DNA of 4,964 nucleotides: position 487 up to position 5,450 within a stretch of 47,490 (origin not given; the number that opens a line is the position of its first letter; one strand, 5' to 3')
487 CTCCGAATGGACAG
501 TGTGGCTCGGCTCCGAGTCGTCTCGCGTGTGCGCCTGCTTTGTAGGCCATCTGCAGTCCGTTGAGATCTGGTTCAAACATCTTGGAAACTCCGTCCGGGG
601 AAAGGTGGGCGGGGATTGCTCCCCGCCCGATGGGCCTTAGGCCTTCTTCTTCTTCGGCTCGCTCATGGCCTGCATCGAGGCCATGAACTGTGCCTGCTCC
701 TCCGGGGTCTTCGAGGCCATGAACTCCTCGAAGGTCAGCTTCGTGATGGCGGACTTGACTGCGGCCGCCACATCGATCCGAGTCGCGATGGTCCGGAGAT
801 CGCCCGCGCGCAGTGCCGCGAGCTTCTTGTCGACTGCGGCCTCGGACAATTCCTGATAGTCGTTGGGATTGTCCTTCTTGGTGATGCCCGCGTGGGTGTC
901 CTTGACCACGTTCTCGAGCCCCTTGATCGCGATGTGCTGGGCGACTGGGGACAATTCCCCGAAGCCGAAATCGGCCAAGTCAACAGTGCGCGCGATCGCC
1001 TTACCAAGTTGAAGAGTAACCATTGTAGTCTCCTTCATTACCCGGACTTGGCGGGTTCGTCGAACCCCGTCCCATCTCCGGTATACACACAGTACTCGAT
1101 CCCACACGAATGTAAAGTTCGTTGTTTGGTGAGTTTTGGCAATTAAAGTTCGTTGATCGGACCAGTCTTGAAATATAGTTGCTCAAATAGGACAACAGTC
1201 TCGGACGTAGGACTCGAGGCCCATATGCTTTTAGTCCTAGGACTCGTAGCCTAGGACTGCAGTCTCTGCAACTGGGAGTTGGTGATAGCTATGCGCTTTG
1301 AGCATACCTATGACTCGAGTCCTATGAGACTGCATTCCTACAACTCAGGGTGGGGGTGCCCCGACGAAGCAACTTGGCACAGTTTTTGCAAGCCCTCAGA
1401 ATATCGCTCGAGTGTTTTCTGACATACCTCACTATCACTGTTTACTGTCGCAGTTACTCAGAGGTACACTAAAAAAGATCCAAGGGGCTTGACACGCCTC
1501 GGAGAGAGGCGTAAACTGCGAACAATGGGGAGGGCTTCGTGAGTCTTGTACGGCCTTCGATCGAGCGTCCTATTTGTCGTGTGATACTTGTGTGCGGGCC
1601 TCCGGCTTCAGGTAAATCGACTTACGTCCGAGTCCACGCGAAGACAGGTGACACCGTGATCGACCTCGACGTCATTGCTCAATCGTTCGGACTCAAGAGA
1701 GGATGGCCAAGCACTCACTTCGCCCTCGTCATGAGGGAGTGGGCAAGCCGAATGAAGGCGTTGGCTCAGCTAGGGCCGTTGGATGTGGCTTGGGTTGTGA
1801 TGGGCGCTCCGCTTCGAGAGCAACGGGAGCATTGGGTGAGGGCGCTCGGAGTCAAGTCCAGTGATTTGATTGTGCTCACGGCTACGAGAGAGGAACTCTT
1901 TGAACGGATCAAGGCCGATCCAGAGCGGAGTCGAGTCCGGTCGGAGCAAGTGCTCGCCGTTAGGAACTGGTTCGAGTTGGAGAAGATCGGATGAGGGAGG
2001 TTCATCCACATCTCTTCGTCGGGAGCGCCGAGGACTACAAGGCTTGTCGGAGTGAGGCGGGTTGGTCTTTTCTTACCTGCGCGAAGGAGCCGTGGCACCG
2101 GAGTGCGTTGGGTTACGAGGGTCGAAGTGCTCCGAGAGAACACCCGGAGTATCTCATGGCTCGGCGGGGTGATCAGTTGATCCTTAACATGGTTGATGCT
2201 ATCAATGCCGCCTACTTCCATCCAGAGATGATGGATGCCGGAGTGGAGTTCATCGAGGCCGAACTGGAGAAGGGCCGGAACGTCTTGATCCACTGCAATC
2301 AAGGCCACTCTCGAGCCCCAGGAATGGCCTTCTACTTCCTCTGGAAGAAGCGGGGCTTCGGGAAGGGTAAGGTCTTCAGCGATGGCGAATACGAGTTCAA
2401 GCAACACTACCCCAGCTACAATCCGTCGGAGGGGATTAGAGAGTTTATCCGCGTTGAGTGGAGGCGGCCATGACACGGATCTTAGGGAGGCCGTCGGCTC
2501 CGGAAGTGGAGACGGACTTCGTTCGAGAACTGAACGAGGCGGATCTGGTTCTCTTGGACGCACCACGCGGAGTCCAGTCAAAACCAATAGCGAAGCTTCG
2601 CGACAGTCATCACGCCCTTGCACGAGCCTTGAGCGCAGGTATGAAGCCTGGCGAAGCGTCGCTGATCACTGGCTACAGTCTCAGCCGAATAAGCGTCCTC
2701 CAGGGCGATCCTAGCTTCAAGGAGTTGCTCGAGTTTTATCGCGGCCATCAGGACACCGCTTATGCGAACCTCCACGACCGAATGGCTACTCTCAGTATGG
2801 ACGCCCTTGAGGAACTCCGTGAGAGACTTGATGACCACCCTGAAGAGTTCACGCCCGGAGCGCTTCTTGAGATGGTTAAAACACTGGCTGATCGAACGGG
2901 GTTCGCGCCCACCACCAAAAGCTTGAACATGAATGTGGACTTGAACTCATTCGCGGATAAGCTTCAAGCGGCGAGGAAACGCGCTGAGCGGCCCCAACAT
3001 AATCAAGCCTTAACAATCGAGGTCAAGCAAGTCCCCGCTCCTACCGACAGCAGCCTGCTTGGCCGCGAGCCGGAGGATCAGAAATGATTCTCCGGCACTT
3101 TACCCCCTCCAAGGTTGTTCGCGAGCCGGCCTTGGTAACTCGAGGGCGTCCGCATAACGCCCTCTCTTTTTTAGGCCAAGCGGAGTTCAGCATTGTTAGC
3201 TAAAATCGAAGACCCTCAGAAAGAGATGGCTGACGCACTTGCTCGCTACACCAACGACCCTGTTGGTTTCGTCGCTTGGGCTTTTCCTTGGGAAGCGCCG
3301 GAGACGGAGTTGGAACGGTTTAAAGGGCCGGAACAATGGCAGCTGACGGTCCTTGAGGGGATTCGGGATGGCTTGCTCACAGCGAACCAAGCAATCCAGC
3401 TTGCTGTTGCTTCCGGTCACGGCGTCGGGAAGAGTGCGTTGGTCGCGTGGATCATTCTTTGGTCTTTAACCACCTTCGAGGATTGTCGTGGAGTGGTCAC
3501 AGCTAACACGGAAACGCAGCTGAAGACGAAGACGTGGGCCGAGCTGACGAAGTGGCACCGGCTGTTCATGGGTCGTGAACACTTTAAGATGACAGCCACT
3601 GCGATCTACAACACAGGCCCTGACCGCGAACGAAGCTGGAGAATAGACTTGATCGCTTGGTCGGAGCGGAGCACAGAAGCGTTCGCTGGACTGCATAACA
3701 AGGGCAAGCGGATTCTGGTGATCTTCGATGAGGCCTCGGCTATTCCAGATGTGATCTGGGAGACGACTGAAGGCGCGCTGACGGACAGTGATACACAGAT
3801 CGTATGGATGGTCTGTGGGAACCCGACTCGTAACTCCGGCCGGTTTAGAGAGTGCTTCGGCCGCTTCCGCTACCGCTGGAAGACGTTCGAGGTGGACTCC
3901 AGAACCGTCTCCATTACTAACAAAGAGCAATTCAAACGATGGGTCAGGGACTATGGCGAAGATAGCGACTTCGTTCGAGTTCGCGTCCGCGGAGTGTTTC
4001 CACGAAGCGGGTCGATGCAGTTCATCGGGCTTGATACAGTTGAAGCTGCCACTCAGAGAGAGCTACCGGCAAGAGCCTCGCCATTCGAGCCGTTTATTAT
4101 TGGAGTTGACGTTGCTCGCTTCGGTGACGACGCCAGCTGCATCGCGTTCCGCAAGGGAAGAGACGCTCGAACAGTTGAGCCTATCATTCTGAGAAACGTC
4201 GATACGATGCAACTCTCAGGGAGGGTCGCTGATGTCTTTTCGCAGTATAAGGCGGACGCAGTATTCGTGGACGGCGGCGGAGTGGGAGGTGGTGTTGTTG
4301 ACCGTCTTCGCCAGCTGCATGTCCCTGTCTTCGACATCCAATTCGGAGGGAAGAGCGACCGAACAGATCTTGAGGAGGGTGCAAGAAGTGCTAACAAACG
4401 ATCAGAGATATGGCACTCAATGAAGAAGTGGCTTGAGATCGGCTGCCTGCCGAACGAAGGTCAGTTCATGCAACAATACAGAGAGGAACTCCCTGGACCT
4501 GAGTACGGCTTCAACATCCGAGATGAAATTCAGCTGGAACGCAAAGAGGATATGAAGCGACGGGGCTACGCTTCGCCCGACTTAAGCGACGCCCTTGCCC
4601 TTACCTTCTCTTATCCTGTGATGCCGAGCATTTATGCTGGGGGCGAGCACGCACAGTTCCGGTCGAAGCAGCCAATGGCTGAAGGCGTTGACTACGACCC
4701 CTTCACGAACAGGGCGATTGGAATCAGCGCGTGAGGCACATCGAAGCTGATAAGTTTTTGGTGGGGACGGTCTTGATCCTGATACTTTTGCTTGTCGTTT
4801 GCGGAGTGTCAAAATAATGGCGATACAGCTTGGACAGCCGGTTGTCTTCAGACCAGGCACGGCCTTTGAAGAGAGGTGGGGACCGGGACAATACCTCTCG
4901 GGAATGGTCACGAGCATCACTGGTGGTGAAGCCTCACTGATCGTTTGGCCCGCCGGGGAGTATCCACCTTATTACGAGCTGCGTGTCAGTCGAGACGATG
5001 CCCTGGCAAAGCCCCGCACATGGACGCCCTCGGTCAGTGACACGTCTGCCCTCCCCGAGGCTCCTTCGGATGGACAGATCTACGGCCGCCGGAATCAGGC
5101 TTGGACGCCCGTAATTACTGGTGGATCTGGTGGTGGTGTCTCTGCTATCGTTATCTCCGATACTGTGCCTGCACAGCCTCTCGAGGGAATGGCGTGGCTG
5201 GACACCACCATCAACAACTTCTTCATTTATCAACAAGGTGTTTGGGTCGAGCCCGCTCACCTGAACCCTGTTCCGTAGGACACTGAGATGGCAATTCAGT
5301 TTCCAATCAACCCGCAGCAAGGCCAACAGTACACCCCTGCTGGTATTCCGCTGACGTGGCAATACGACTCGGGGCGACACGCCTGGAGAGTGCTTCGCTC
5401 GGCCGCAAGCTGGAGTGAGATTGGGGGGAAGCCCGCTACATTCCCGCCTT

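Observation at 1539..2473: Translationally coupled Pnk-like P-loop kinase plus HCX5R Cys-phosphatase heading the packaging operon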

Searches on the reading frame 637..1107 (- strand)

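Call 3: search_protein_families(library=pfam, proteins=[window:637-1107:-], max_evalue=1)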
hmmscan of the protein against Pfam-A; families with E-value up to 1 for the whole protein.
window:637-1107:- (156 aa): 1 family
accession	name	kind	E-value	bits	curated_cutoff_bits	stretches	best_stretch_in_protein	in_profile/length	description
PF23716.1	DUF7158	-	0.079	13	27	1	87-105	10-28/38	Family of unknown function (DUF7158)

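Call 4: search_protein_families(library=phrogs, proteins=[window:637-1107:-], max_evalue=0.1)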
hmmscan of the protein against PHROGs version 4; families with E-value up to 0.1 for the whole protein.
window:637-1107:- (156 aa): 0 families

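Call 68: search_protein_families(library=pfam, proteins=[window:637-1107:-], max_evalue=0.01)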
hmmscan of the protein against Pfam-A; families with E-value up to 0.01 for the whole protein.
window:637-1107:- (156 aa): 0 families

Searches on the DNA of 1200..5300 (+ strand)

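Call 9: search_dna_similar(query=window:1200-5300:+, collection=phages, mode=near)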
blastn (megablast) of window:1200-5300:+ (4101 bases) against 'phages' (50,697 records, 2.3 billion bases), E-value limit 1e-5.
No match.
